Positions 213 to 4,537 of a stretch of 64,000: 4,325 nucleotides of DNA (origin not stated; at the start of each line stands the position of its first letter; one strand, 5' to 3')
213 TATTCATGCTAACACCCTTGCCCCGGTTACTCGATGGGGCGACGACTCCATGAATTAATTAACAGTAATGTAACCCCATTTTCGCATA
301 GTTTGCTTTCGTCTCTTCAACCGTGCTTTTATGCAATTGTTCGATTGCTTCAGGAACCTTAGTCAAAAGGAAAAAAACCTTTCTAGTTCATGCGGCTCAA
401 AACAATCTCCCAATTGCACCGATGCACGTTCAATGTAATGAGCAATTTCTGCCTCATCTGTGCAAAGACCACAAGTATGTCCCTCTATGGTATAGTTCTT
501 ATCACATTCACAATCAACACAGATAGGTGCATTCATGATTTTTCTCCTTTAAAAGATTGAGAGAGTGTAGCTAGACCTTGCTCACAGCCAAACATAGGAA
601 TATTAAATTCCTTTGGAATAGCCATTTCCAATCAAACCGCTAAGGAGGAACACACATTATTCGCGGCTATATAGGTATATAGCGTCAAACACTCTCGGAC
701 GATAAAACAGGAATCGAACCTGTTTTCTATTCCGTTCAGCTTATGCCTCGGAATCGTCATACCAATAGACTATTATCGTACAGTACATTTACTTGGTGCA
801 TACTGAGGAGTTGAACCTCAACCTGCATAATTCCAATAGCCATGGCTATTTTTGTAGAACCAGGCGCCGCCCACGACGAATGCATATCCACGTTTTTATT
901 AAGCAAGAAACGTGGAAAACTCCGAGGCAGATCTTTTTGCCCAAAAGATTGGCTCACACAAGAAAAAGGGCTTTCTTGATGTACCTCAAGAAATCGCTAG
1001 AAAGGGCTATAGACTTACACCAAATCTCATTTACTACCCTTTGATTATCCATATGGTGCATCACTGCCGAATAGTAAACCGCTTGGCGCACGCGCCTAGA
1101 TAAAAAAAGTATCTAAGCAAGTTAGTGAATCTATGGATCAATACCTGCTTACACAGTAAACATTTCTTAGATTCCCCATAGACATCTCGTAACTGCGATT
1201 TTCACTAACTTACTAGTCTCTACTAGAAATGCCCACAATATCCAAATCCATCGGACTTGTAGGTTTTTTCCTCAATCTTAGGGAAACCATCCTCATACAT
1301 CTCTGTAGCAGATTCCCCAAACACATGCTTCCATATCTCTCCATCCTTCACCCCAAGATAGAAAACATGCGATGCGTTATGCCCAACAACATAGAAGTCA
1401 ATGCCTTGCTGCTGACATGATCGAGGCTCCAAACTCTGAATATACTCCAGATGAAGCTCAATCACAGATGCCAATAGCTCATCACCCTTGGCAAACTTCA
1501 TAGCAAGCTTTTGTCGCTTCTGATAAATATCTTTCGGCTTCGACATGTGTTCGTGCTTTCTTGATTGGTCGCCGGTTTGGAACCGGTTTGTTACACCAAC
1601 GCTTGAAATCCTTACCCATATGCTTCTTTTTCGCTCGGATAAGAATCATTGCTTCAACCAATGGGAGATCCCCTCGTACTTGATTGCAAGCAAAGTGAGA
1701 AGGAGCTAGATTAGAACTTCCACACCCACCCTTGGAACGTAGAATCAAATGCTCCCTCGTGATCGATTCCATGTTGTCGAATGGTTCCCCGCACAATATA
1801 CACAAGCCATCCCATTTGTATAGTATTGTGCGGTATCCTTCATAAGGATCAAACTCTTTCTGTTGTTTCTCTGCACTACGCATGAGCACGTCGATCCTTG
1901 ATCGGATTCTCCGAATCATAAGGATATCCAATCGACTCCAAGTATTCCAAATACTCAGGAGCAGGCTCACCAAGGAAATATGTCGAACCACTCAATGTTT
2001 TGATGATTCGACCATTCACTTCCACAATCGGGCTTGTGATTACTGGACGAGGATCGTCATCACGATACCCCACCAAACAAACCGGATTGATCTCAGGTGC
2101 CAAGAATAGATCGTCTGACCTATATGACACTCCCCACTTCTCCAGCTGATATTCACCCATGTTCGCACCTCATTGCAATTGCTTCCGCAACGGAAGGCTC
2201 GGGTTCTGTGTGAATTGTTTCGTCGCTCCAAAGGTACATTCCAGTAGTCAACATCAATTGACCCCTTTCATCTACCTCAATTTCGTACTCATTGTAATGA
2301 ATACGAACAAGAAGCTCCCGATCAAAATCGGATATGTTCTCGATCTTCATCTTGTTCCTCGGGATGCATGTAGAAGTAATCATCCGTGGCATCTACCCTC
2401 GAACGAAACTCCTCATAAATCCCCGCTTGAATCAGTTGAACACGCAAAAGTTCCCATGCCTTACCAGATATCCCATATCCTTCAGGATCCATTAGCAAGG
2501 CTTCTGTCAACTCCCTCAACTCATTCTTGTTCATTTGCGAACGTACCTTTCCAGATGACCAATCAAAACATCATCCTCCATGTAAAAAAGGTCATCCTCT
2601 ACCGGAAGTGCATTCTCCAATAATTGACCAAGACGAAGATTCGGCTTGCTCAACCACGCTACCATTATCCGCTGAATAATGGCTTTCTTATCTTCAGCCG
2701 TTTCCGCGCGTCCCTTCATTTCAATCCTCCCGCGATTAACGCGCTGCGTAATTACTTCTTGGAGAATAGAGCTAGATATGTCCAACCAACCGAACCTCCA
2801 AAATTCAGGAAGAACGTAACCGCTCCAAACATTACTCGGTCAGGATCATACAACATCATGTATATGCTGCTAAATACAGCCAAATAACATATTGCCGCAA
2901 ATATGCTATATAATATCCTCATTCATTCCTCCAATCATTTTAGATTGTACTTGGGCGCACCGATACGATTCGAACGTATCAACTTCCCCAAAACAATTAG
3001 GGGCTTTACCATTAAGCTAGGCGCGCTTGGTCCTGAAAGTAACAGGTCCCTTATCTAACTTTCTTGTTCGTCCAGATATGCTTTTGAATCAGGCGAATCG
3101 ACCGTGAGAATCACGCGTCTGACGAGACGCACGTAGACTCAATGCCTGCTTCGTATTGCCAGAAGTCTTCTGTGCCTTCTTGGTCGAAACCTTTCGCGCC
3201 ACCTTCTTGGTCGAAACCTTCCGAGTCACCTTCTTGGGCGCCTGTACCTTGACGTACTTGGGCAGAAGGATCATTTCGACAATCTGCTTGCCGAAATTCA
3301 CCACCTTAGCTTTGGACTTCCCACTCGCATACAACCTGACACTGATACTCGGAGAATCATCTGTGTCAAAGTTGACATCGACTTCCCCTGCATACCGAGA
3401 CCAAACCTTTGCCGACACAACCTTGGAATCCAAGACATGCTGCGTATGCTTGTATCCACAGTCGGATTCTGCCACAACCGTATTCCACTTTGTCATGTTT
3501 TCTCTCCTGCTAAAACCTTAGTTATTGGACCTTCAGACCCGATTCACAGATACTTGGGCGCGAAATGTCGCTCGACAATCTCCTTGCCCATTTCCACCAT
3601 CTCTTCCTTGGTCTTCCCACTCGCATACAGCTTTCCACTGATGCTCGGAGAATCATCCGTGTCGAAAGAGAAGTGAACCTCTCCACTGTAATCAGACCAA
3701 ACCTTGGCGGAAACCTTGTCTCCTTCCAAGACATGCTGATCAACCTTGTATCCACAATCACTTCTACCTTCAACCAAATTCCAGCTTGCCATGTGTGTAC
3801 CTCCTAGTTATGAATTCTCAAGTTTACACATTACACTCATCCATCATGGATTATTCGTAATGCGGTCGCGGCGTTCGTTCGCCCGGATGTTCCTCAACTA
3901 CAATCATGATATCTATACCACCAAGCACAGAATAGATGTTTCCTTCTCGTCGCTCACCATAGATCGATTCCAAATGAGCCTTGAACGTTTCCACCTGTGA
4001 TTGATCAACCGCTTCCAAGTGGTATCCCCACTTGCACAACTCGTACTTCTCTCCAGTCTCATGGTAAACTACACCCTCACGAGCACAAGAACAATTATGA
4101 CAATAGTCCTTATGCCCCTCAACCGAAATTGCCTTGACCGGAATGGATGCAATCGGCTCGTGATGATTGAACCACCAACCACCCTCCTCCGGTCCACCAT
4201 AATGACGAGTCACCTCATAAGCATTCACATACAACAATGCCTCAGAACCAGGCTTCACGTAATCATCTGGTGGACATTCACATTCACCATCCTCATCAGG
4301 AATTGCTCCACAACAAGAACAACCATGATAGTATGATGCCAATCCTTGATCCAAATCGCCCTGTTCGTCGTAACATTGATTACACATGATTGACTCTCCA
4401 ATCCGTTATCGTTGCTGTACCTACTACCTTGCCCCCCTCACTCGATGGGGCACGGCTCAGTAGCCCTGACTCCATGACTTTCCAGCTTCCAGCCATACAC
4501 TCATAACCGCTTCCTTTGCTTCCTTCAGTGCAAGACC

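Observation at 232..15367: Fifteen-copy hairpin cassette TT-GCCCC-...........-GGGGC placed about 40 nt before early genes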

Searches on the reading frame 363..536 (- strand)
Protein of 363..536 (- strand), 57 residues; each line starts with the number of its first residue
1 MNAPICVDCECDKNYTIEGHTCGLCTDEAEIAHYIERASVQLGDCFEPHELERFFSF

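Call 37: find_encoding_contigs(protein=window:363-536:-, flank=10000, max_places=4)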
Protein window:363-536:- (57 aa): 4 contigs read that carry it; 2 places shown.
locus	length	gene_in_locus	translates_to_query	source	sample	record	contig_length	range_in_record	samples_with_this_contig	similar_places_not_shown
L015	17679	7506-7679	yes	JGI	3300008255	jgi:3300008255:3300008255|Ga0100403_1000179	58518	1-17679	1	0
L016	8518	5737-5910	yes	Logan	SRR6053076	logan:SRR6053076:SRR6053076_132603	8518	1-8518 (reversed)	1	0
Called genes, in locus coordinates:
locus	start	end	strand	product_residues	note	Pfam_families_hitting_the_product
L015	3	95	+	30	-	?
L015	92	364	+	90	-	-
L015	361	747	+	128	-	-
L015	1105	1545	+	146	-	-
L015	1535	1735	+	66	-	-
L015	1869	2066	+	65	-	-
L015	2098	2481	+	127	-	-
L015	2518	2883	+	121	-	-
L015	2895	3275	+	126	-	-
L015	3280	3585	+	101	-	PF00542:Ribosomal_L12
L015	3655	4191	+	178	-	-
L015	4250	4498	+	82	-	-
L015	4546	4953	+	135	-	-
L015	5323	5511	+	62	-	-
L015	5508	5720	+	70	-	-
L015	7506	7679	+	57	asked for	-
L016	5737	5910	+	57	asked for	-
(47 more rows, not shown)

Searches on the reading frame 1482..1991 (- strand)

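Call 14: search_protein_families(library=pfam, proteins=[window:1482-1991:-], max_evalue=0.01)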
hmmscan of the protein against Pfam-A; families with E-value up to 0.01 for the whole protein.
window:1482-1991:- (169 aa): 2 families
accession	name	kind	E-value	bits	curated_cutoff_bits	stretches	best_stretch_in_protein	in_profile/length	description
PF14279.12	HNH_5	-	0.00022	21.5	27.5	1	64-103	1-40/56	HNH endonuclease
PF01844.29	HNH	-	0.00055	20.5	21.4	1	64-106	1-44/47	HNH endonuclease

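Call 15: search_protein_families(library=phrogs, proteins=[window:1482-1991:-], max_evalue=0.01)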
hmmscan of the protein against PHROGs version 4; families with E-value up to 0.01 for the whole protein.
window:1482-1991:- (169 aa): 8 families
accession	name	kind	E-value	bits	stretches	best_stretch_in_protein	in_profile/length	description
phrog_5718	-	DNA, RNA and nucleotide metabolism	7.7e-10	39.3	1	41-124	108-191/394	HNH endonuclease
phrog_1035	-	DNA, RNA and nucleotide metabolism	4.2e-07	31.1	1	31-127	128-231/271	endonuclease VII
phrog_9645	-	DNA, RNA and nucleotide metabolism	2.5e-06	28.3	1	56-127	15-90/168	HNH endonuclease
phrog_8660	-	DNA, RNA and nucleotide metabolism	4.1e-06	28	1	39-123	103-193/196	HNH endonuclease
phrog_338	-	DNA, RNA and nucleotide metabolism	1.2e-05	25.9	1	59-123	205-267/340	HNH endonuclease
phrog_6050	-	DNA, RNA and nucleotide metabolism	7.6e-05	22.7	1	41-135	291-373/402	HNH endonuclease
phrog_7785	-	DNA, RNA and nucleotide metabolism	0.00012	23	1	52-109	61-114/147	HNH endonuclease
phrog_9508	-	DNA, RNA and nucleotide metabolism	0.00013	23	1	63-159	22-125/171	HNH endonuclease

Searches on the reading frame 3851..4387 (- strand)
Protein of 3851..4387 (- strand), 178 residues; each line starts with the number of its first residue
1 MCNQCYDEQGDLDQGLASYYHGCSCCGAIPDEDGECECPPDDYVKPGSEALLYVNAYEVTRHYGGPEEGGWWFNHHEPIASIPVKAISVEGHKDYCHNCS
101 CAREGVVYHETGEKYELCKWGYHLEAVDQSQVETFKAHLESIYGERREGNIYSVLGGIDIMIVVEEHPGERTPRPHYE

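Call 14: search_protein_families(library=pfam, proteins=[window:3851-4387:-], max_evalue=0.01)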
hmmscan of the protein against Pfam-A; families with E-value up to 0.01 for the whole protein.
window:3851-4387:- (178 aa): 0 families

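Call 15: search_protein_families(library=phrogs, proteins=[window:3851-4387:-], max_evalue=0.01)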
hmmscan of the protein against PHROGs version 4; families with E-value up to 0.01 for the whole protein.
window:3851-4387:- (178 aa): 3 families
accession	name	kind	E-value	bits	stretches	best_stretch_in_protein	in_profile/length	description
phrog_30656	-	unknown function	2.8e-16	60.8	2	31-90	17-77/124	-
phrog_7302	-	unknown function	6.3e-07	30.5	1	53-86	16-49/103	-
phrog_24642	-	unknown function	0.00025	21.9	1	48-81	20-53/134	-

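Call 49: find_related_loci(query=window:3851-4387:-, collection=viral_contigs, flank=6000)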
Query window:3851-4387:- (178 aa) in viral_contigs; peptide patterns used: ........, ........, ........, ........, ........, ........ (x = any residue, [..] = any of these).
3 stretches matched a pattern, but none encodes a relative of the query by tblastn (E <= 1e-3).
